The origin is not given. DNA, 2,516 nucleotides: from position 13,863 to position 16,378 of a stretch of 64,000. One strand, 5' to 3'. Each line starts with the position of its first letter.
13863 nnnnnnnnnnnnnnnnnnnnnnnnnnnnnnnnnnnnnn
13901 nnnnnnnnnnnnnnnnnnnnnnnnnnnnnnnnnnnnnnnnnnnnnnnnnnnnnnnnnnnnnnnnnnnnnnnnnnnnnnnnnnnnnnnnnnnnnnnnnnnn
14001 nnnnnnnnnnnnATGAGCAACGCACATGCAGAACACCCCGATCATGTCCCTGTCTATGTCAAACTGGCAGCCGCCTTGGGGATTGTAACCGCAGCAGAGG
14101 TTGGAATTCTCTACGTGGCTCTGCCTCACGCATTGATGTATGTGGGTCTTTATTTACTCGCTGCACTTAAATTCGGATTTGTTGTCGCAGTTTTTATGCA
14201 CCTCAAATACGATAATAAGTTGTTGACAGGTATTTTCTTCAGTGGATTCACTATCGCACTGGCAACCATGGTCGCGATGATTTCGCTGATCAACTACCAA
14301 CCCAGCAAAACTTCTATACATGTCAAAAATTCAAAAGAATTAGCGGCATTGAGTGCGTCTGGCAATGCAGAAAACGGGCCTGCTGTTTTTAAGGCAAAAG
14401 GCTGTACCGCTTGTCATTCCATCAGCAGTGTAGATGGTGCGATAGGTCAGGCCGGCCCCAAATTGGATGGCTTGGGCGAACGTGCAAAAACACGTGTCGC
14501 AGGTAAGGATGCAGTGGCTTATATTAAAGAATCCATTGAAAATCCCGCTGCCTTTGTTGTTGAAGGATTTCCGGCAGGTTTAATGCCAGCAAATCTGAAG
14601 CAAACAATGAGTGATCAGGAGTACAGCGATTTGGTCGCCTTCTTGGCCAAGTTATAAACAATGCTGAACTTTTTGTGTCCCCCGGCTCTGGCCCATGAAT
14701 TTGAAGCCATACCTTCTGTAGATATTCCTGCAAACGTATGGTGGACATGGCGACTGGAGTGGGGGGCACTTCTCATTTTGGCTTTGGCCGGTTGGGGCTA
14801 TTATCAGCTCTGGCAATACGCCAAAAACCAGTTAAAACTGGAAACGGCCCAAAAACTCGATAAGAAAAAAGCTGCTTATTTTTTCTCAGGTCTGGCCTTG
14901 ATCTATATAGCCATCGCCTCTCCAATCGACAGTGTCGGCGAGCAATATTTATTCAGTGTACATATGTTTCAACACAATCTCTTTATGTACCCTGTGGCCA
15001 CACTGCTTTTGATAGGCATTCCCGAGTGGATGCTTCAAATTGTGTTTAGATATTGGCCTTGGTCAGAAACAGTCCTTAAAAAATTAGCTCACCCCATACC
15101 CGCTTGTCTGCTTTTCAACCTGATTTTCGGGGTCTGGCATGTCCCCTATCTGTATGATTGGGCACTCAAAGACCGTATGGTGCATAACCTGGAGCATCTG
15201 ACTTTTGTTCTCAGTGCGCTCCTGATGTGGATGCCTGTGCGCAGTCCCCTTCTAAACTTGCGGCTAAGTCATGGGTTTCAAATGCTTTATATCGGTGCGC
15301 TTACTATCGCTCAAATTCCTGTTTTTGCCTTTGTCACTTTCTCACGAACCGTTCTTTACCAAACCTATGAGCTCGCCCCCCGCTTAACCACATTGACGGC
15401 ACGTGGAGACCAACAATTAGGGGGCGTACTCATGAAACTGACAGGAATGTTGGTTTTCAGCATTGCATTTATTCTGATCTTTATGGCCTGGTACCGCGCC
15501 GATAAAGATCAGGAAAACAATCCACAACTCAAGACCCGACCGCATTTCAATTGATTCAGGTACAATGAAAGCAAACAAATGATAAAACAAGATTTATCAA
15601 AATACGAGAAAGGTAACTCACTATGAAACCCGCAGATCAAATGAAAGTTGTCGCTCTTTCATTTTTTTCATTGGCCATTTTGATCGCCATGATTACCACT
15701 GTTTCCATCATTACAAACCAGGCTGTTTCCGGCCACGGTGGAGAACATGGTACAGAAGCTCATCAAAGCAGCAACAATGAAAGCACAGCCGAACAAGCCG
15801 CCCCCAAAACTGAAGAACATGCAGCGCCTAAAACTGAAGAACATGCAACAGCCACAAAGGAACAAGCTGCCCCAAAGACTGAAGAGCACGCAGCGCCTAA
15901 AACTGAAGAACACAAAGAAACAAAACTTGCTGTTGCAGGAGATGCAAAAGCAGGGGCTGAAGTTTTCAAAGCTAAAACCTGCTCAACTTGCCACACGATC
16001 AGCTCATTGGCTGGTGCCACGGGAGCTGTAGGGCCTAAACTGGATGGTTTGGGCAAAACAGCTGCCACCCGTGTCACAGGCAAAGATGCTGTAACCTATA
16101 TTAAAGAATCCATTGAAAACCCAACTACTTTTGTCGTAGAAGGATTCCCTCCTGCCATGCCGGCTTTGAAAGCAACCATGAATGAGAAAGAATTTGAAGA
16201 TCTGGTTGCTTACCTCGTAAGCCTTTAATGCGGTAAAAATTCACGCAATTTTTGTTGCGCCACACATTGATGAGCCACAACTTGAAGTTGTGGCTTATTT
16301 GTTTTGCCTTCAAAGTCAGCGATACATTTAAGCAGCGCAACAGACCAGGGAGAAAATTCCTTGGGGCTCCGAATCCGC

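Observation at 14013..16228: Subunit IV-cytochrome c fusion, and a paralogous tethered cytochrome c with a 2 x 69-nt in-frame tandem duplication in its linker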

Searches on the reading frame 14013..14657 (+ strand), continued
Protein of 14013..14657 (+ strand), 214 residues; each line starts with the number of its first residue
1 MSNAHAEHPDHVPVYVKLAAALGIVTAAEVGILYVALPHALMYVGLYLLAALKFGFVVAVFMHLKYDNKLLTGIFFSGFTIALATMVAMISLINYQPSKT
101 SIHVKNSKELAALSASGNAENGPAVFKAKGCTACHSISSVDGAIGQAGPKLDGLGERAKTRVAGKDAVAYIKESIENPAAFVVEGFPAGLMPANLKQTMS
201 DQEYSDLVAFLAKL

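Call 39: fold_search(model_id=the predicted structure, library=pdb)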
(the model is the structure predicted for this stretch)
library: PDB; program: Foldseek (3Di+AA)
matches with E <= 10: 14; with E <= 0.001: 2
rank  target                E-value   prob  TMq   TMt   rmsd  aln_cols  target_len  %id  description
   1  7zs2                  6.1e-04  1.00  0.40  0.31   2.4       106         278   30  Diheme cytochrome c Kustd1711 from Kuenenia stuttgartiensis, M292H mutant (released 2023-05-17)
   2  7zs0                  7.3e-04  1.00  0.40  0.31   2.4       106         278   30  Diheme cytochrome c Kustd1711 from Kuenenia stuttgartiensis (released 2023-05-17)
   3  7zs1                  3.0e-03  1.00  0.40  0.31   2.4       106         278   29  Diheme cytochrome c Kustd1711 from Kuenenia stuttgartiensis, M292C mutant (released 2023-05-17)
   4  1w2l                  1.9e-02  1.00  0.33  0.69   4.4        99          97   35  Cytochrome c domain of caa3 oxygen oxidoreductase (released 2005-01-19)
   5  4xxl                  7.0e-01  0.80  0.31  0.62   4.0        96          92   16  Crystal structure of Class 1 cytochrome MtoD from Sideroxydans lithotrophicus ES-1 (released 2015-04-15)
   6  4v2k                  1.2e+00  0.33  0.24  0.22   4.7       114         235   18  Crystal structure of the thiosulfate dehydrogenase TsdA in complex with thiosulfate (released 2015-02-18)
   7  1nir_B                2.6e+00  0.28  0.26  0.12   5.1        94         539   16  OXYDIZED NITRITE REDUCTASE FROM PSEUDOMONAS AERUGINOSA (released 1997-12-03)
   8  8gym_T5               4.1e+00  0.08  0.14  0.19  21.3       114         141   15  Cryo-EM structure of Tetrahymena thermophila respiratory mega-complex MC IV2+(I+III2+II)2 (released 2023-06-14)
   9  1nir_A                4.3e+00  0.18  0.26  0.12   5.0        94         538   16  OXYDIZED NITRITE REDUCTASE FROM PSEUDOMONAS AERUGINOSA (released 1997-12-03)
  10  8b6f_BD               7.7e+00  0.07  0.16  0.22  21.7       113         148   16  Cryo-EM structure of NADH:ubiquinone oxidoreductase (complex-I) from respiratory supercomplex of Tetrahymena thermoph (released 2023-03-29)
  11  8gxq_g                7.7e+00  0.06  0.15  0.26  24.2       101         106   18  PIC-Mediator in complex with +1 nucleosome (T40N) in MH-binding state (released 2022-11-02)
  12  7tgh_T5               7.7e+00  0.06  0.14  0.19  19.5        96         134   14  Cryo-EM structure of respiratory super-complex CI+III2 from Tetrahymena thermophila (released 2022-04-06)
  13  6v1v_D                8.2e+00  0.01  0.13  0.05  27.4       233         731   14  VIP3B (VIP3B_2160) adapted for crystallization (released 2019-12-18)
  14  7emf_U                9.7e+00  0.11  0.23  0.38  22.3       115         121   11  Human Mediator (deletion of MED1-IDR) in a Tail-extended conformation (released 2021-05-05)
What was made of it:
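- On Class I c-type cytochrome (both c domains): Foldseek agrees (call 39).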

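Call 41: search_protein_families(library=ncbifam, proteins=[window:14013-14657:+], max_evalue=0.001)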
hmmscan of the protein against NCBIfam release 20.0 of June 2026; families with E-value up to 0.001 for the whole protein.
window:14013-14657:+ (214 aa): 2 families
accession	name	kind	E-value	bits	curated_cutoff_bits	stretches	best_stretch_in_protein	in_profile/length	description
TIGR04485.1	thiosulf_SoxX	equivalog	7.2e-09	36.2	61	1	131-213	5-77/78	sulfur oxidation c-type cytochrome SoxX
TIGR02603.1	CxxCH_TIGR02603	domain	1.3e-06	28.4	68.15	0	117-160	1-40/134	putative heme-binding domain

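Call 44: list_cluster_members(proteins=[P0001, P0024, P0055])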
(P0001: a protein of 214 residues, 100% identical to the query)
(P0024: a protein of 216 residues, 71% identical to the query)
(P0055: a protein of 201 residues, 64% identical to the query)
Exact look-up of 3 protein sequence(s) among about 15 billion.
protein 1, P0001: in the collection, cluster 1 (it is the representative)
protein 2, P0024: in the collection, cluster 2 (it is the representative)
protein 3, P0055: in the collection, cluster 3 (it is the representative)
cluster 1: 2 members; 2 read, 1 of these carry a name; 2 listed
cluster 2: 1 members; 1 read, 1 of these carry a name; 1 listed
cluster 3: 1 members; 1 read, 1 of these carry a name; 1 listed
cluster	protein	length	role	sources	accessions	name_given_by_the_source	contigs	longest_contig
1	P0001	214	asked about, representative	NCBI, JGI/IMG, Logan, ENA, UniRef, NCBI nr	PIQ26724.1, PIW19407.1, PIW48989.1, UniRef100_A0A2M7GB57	hypothetical protein COW36_00790 [bacterium (Candidatus Blackallbacteria) ... | Cytochrome c domain-containing protein n=1 Tax=bacterium (Candidatus Blackallbacteria) ... | MAG: hypothetical protein COW64_10385 [bacterium (Candidatus Blackallbacteria) ...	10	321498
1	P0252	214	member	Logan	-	-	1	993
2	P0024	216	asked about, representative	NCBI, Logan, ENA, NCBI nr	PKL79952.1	MAG: hypothetical protein CVV27_01080 [Candidatus Melainabacteria bacterium ...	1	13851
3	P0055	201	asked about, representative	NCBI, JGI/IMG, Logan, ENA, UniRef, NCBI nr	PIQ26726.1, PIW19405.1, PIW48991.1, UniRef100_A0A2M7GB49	hypothetical protein COW36_00780 [bacterium (Candidatus Blackallbacteria) ... | Cytochrome c domain-containing protein n=1 Tax=bacterium (Candidatus Blackallbacteria) ... | MAG: hypothetical protein COW64_10395 [bacterium (Candidatus Blackallbacteria) ...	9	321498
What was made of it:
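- The identical 214-aa protein is found on 10 contigs and under three GenBank accessions (call 44).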

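Call 65: search_protein_families(library=pfam, proteins=[P0088, P0095, P0105, P0111, P0133, P0173, P0199, P0182, P0222, P0206], max_evalue=0.001)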
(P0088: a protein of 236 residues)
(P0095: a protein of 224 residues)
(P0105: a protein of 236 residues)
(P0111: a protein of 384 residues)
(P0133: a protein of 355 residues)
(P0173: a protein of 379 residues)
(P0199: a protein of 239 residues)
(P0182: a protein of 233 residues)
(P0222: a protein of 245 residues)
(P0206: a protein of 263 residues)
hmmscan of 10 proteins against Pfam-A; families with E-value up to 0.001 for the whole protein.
P0088 (236 aa): 3 families
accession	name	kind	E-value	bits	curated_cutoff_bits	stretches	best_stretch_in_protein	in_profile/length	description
PF03626.19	COX4_pro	-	3.4e-10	40.6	28.9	1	22-102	2-68/72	Prokaryotic Cytochrome C oxidase subunit IV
PF00034.26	Cytochrom_C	-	2.1e-09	39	21.3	1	144-236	2-89/90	Cytochrome c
PF13442.11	Cytochrome_CBB3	-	1.5e-06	28.9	27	1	142-233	2-68/68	Cytochrome C oxidase, cbb3-type, subunit III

P0095 (224 aa): 3 families
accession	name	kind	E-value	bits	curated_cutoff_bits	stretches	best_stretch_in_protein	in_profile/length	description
PF03626.19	COX4_pro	-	1.1e-08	35.8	28.9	1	27-97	2-72/72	Prokaryotic Cytochrome C oxidase subunit IV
PF00034.26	Cytochrom_C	-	1.5e-08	36.3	21.3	1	132-224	3-90/90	Cytochrome c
PF13442.11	Cytochrome_CBB3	-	1.5e-06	28.9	27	1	131-220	4-68/68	Cytochrome C oxidase, cbb3-type, subunit III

P0105 (236 aa): 3 families
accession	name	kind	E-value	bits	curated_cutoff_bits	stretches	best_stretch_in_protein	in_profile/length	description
PF03626.19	COX4_pro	-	1.6e-10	41.7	28.9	1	20-86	2-68/72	Prokaryotic Cytochrome C oxidase subunit IV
PF00034.26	Cytochrom_C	-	3.8e-07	31.8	21.3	1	145-235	4-89/90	Cytochrome c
PF13442.11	Cytochrome_CBB3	-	1.3e-05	25.8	27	1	144-232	5-68/68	Cytochrome C oxidase, cbb3-type, subunit III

P0111 (384 aa): 3 families
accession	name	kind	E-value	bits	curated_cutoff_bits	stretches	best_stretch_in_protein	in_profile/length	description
PF00034.26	Cytochrom_C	-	1.6e-11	45.8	21.3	1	298-381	11-87/90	Cytochrome c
PF03626.19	COX4_pro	-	5e-11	43.3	28.9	1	20-86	2-68/72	Prokaryotic Cytochrome C oxidase subunit IV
PF13442.11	Cytochrome_CBB3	-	3e-06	27.9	27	0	298-380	13-68/68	Cytochrome C oxidase, cbb3-type, subunit III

P0133 (355 aa): 3 families
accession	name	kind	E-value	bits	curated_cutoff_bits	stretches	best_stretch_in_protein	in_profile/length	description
PF00034.26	Cytochrom_C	-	5.7e-13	50.4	21.3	2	269-353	12-88/90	Cytochrome c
PF03626.19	COX4_pro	-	1.1e-09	39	28.9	1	20-88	2-70/72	Prokaryotic Cytochrome C oxidase subunit IV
PF13442.11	Cytochrome_CBB3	-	8.1e-08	32.9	27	0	121-192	11-68/68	Cytochrome C oxidase, cbb3-type, subunit III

P0173 (379 aa): 3 families
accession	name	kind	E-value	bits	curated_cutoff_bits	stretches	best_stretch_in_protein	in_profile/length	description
PF01833.30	TIG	-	1.7e-24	86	20.9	2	107-185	1-79/84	IPT/TIG domain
PF03626.19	COX4_pro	-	2.2e-11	44.4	28.9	1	20-86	2-68/72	Prokaryotic Cytochrome C oxidase subunit IV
PF00034.26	Cytochrom_C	-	2.3e-05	26.1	21.3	1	294-378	12-89/90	Cytochrome c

P0199 (239 aa): 3 families
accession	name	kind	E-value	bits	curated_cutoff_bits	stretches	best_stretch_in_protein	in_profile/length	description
PF03626.19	COX4_pro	-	5.9e-11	43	28.9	1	29-96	3-71/72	Prokaryotic Cytochrome C oxidase subunit IV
PF00034.26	Cytochrom_C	-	9.8e-08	33.7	21.3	1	155-237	5-88/90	Cytochrome c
PF13442.11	Cytochrome_CBB3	-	4.5e-05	24.1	27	1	155-235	7-68/68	Cytochrome C oxidase, cbb3-type, subunit III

P0182 (233 aa): 3 families
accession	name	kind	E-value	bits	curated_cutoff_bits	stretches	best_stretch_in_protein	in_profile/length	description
PF00034.26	Cytochrom_C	-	2.1e-09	39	21.3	1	142-233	1-89/90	Cytochrome c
PF03626.19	COX4_pro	-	5.8e-07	30.2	28.9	1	14-78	2-67/72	Prokaryotic Cytochrome C oxidase subunit IV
PF13442.11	Cytochrome_CBB3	-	1.9e-05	25.3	27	1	145-230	6-68/68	Cytochrome C oxidase, cbb3-type, subunit III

P0222 (245 aa): 3 families
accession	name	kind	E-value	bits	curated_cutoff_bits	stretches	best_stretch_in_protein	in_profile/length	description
PF03626.19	COX4_pro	-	3.8e-08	34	28.9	1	11-75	3-68/72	Prokaryotic Cytochrome C oxidase subunit IV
PF00034.26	Cytochrom_C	-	4.9e-07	31.4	21.3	1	152-245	2-89/90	Cytochrome c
PF13442.11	Cytochrome_CBB3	-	0.00011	22.9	27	1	154-242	6-68/68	Cytochrome C oxidase, cbb3-type, subunit III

P0206 (263 aa): 2 families
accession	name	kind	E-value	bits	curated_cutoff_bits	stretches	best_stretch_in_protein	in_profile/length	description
PF03626.19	COX4_pro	-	2e-07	31.7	28.9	1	20-92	1-68/72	Prokaryotic Cytochrome C oxidase subunit IV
PF00034.26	Cytochrom_C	-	2e-06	29.4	21.3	1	175-262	5-89/90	Cytochrome c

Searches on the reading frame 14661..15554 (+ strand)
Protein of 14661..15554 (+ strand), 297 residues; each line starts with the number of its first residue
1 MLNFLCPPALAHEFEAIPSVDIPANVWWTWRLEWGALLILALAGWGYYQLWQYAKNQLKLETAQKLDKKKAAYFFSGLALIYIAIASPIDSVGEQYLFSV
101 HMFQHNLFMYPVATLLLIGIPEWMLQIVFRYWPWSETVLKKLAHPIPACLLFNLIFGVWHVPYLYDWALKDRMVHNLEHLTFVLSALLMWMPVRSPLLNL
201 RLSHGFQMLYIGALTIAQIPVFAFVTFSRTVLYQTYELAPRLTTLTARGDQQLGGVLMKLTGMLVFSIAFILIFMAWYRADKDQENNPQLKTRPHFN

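Call 4: search_protein_families(library=pfam, proteins=[window:14661-15554:+], max_evalue=0.01)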
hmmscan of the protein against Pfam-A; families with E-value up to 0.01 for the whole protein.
window:14661-15554:+ (297 aa): 1 family
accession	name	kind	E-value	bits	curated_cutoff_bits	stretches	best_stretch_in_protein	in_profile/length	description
PF09678.15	Caa3_CtaG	-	6.9e-48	163.5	27.7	1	64-279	15-236/237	Cytochrome c oxidase caa3 assembly factor (Caa3_CtaG)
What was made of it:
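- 14661..15554 (+): Caa3_CtaG-type oxidase assembly factor. Its start codon lies 3 nt after the stop codon of the fusion gene. Pfam PF09678 E = 6.9e-48 (call 4).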

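Call 41: search_protein_families(library=ncbifam, proteins=[window:14661-15554:+], max_evalue=0.001)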
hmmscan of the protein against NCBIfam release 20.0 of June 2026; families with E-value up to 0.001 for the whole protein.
window:14661-15554:+ (297 aa): 1 family
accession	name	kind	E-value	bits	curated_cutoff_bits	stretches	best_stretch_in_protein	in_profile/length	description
TIGR02737.1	caa3_CtaG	equivalog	5.9e-38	131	279.35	2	35-237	12-213/281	cytochrome c oxidase assembly factor CtaG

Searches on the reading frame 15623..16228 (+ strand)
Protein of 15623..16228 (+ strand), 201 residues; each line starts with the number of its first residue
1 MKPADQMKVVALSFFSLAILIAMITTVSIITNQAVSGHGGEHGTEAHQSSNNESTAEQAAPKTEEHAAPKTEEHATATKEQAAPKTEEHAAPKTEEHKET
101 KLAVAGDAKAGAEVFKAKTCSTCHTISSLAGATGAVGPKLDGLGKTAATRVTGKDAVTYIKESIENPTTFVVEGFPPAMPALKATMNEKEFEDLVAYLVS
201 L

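Call 4: search_protein_families(library=pfam, proteins=[window:15623-16228:+], max_evalue=0.01)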
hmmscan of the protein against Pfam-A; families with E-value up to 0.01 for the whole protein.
window:15623-16228:+ (201 aa): 2 families
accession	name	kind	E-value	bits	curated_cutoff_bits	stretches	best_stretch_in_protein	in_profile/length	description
PF00034.26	Cytochrom_C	-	3e-10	41.7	21.3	1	108-201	1-89/90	Cytochrome c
PF13442.11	Cytochrome_CBB3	-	3.8e-10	40.4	27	1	107-198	2-68/68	Cytochrome C oxidase, cbb3-type, subunit III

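Call 33: find_homologous_proteins(query=window:15623-16225:+)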
Query window:15623-16225:+ (201 aa): 36 proteins with E <= 0.001 among 867 candidates.
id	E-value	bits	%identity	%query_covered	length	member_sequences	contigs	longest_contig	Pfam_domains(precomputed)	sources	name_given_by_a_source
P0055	4.1e-121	419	100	100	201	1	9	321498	PF13442.12,PF00034.27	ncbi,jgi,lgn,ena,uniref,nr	ncbi:hypothetical protein COW36_00780 [bacterium (Candidatus Blackallbacteria) CG17_big_fil_post_rev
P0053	5.1e-100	351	61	100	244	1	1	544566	PF13442.12,PF02389.21,PF00034.27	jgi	jgi:cytochrome c2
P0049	6.5e-93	328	71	100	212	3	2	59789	PF13442.12,PF00034.27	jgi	jgi:cytochrome c2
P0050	6.4e-89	315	67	100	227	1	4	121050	PF13442.12,PF00034.27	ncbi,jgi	jgi:cytochrome c2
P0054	1.8e-82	294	72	100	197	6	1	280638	PF13442.12,PF00034.27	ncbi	-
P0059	1.1e-81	291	71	100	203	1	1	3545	PF13442.12,PF00034.27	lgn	-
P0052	4.4e-78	279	70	100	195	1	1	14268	PF13442.12,PF00034.27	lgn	-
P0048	2.7e-68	247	72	79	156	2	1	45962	PF13442.12,PF00034.27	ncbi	ncbi:MAG: cytochrome c family protein, partial [Candidatus Sericytochromatia bacterium]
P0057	1.0e-62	229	51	100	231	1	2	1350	PF13442.12,PF00034.27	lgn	-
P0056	3.6e-61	224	55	100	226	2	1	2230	PF13442.12,PF00034.27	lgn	-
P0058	2.5e-55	205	53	100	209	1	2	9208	PF13442.12,PF00034.27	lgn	-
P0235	2.0e-54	202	51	100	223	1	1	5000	PF13442.12,PF00034.27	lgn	-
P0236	4.1e-54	201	53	100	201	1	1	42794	PF13442.12,PF00034.27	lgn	-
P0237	1.4e-53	200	50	100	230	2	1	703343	PF13442.12,PF00034.27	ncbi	ncbi:MAG: c-type cytochrome [Candidatus Sericytochromatia bacterium]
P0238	5.0e-52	194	52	100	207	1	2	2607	PF13442.12,PF00034.27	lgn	-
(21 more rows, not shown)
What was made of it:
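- On Variable-number tandem repeat (contingency-type) locus: The same population gives one 201-aa form on 9 contigs (calls 33, 44).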

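Call 41: search_protein_families(library=ncbifam, proteins=[window:15623-16228:+], max_evalue=0.001)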
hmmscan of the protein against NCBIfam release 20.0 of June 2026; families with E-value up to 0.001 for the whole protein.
window:15623-16228:+ (201 aa): 6 families
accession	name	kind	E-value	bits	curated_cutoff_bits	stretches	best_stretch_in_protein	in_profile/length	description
TIGR04485.1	thiosulf_SoxX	equivalog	8.6e-09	36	61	1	119-201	4-78/78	sulfur oxidation c-type cytochrome SoxX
NF052248.1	SorU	equivalog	7.4e-08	32.5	100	1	119-151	12-42/72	SorU family sulfite dehydrogenase c-type cytochrome subunit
NF045930.1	Cytc6PetJCyano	equivalog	4.1e-06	26.7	135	1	100-199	20-103/110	cytochrome c6 PetJ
TIGR02603.1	CxxCH_TIGR02603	domain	3e-05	24.1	68.15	0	106-149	1-40/134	putative heme-binding domain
NF045773.1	cytochro_C550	exception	0.00025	21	125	0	95-147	37-83/118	cytochrome c550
NF041422.1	VirB10_subf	subfamily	0.00065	19.4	400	1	2-118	49-165/404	VirB10/TraB/TrbI family type IV secretion system protein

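Call 56: predict_structure(alignment_id=A2)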
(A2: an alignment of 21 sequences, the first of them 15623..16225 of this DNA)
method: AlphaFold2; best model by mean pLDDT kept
length: 201 residues; sequences in the alignment: 21
mean_pLDDT: 72.0   pTM: 0.49
mean pLDDT of the five models: 72.0, 71.5, 71.3, 69.8, 65.7
residues with pLDDT >= 90: 75; 70-90: 53; 50-70: 11; < 50: 62
segments of 3 or more residues with pLDDT < 50: 39-100
pLDDT, mean of each block of 10 residues (from residue 1): 78 90 87 59 39 36 39 33 36 41 86 93 90 88 91 93 90 79 93 97 94
secondary structure, 60 per line:
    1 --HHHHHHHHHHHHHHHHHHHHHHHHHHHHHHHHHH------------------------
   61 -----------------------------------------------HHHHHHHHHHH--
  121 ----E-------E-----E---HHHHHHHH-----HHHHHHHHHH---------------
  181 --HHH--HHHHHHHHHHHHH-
elements in order: H3-36 H108-118 H143-150 H156-165 H188-200
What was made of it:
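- AlphaFold2 gives helix 3-36 (pLDDT 78-90), residues 39-100 with pLDDT below 50, and a c domain with pLDDT about 90 (call 56). The hydrophobic stretch is about 22 residues, and AlphaFold2 predicts one continuous helix over residues 3-36 (call 56).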
